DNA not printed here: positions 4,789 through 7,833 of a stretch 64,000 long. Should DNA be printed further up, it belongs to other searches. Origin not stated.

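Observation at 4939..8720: Divergent partner operon: a polyferredoxin plus an HdrA–MvhD fusion with an unassigned ~150-aa C-terminal extension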

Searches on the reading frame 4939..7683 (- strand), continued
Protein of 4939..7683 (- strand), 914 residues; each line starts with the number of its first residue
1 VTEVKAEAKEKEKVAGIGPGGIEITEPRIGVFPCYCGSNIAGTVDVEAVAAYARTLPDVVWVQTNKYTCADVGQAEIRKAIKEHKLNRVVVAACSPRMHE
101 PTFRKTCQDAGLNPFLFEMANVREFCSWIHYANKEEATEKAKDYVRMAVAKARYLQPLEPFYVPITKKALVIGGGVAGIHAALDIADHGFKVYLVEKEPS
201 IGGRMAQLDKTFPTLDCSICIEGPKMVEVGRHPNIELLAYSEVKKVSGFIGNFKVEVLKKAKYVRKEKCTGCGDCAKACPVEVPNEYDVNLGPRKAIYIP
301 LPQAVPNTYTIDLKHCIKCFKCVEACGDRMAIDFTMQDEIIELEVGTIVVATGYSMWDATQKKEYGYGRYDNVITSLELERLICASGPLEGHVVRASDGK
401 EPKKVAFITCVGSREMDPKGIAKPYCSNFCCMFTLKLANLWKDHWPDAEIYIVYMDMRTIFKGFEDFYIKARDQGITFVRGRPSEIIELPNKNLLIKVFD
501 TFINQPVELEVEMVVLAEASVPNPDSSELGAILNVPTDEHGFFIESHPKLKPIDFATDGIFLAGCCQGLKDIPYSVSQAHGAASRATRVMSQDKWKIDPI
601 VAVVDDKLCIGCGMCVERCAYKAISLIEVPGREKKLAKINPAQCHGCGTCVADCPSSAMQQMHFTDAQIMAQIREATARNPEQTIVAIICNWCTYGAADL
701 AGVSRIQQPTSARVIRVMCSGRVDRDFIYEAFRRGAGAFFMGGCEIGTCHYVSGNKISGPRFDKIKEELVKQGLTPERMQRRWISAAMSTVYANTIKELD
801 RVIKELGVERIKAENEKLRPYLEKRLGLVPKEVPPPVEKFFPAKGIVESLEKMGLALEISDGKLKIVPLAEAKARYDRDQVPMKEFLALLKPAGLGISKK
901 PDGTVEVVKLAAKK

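Call 52: search_solved_structures(query=window:4942-7683:-, max_evalue=1e-10)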
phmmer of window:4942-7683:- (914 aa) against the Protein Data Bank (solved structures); distinct sequences matched with E-value up to 1e-10: 12.
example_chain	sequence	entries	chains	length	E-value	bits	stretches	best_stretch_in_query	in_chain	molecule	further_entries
5odc_A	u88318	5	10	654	1.6e-249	833.8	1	25-674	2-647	Heterodisulfide reductase, subunit A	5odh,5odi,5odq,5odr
8rvu_a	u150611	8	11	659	1.9e-243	813.8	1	25-676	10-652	H(2):CoB-CoM heterodisulfide,ferredoxin reductase subunit A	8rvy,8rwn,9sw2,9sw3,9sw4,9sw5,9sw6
8rvv_A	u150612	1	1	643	5.6e-242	808.9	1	27-676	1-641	H(2):CoB-CoM heterodisulfide,ferredoxin reductase subunit A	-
7bkb_A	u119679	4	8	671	1.9e-226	757.5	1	23-674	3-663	CoB--CoM heterodisulfide reductase iron-sulfur subunit A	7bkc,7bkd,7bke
9sfi_A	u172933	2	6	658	1.1e-212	712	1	25-673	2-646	CoB--CoM heterodisulfide reductase iron-sulfur subunit A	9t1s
6tjr_A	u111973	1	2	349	1.4e-39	139.1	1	342-586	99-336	Fumarate reductase/succinate dehydrogenase flavoprotein domain protein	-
5odc_D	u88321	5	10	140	1.9e-34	122.1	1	682-816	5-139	Methyl-viologen reducing hydrogenase subunit D | Methyl-viologen reducing hydrogenase, subunit D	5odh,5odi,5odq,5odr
8rvu_F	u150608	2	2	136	3.1e-31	111.5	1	682-808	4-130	Methyl viologen-reducing hydrogenase, subunit D-related protein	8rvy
8rvv_F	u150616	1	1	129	5.6e-31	110.7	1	683-807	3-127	Methyl viologen-reducing hydrogenase, subunit D-related protein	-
9sw2_D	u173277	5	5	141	1.3e-30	109.5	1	684-813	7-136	F420-non-reducing hydrogenase iron-sulfur subunit D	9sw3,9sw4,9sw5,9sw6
7bkb_F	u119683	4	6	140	2.3e-30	108.7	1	684-812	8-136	F420-non-reducing hydrogenase subunit D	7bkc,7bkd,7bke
9sfi_K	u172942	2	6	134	6.8e-21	77.3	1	682-813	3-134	F420-non-reducing hydrogenase subunit delta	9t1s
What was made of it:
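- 4939..7683 (-): hdrA2 gene (914 aa): a type Ia HdrA, that is an HdrA–MvhD fusion, with GTG start and a 4-nt overlap with the pfd stop codon. The PDB chain 5odc_A matches at E 1.6e-249 (call 52).
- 5206..5643 (-): Fused MvhD/FlpD domain plus the terminal helix shared with other HdrA2 proteins (residues 681-826). 5odc_D aligns to 682-816 (call 52).
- On HdrA2 / type Ia HdrA (HdrA–MvhD fusion): 5odc_A aligns to residues 25-674 and 5odc_D to 682-816 (call 52).
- Checked: PDB MvhD 5odc_D aligns to residue 816 (call 52).
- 5odc_A matches at E 1.6e-249 and 5odc_D at 1.9e-34 (call 52).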

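Call 66: search_solved_structures(query=window:4942-7683:-, max_evalue=1e-200, show_alignments=1)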
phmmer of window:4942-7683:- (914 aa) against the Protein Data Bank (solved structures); distinct sequences matched with E-value up to 1e-200: 5.
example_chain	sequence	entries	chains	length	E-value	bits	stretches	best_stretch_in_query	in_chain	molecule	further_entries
5odc_A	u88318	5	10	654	1.6e-249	833.8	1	25-674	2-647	Heterodisulfide reductase, subunit A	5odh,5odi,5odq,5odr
8rvu_a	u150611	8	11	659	1.9e-243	813.8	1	25-676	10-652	H(2):CoB-CoM heterodisulfide,ferredoxin reductase subunit A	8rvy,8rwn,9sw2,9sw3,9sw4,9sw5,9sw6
8rvv_A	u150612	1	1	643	5.6e-242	808.9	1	27-676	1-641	H(2):CoB-CoM heterodisulfide,ferredoxin reductase subunit A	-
7bkb_A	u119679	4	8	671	1.9e-226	757.5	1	23-674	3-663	CoB--CoM heterodisulfide reductase iron-sulfur subunit A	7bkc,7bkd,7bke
9sfi_A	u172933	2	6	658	1.1e-212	712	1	25-673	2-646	CoB--CoM heterodisulfide reductase iron-sulfur subunit A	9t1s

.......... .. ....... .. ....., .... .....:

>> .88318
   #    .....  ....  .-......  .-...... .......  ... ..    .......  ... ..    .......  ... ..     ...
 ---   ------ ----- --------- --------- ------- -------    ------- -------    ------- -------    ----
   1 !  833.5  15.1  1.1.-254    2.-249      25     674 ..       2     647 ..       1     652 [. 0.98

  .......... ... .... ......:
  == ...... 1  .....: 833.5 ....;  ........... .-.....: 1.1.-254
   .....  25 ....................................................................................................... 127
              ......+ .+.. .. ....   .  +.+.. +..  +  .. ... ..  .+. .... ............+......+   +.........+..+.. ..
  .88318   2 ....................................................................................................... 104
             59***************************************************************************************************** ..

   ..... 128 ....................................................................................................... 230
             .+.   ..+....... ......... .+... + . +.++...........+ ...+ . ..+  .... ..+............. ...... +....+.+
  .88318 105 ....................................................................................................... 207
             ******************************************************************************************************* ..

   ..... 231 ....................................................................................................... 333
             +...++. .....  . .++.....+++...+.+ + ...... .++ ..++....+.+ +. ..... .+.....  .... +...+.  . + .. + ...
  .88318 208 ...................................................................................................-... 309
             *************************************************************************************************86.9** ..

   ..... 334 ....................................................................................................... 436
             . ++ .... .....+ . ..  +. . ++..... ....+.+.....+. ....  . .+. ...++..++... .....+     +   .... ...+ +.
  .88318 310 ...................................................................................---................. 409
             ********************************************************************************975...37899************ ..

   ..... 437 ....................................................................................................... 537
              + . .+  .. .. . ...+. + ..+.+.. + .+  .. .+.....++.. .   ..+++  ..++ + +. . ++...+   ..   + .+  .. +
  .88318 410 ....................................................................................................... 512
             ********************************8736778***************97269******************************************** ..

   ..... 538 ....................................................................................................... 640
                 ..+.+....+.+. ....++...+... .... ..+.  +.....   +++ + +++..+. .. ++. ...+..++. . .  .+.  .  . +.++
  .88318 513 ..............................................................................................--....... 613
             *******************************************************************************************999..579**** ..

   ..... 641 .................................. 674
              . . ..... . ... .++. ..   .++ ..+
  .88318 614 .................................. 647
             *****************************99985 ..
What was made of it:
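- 5644..7602 (-): HdrA core (residues 28-680): N-terminal cluster domain, FAD/TrxR-like domain, inserted and C-terminal ferredoxin domains. In the alignment to 5odc_A, the bifurcation residues K409 and E356 correspond to K436 and E380 (call 66).
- On HdrA2 / type Ia HdrA (HdrA–MvhD fusion): K436 and E380 align to them (call 66).
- Closest known: Methanosarcina acetivorans HdrA2. Same: The FAD-site Lys and Glu are conserved (call 66).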
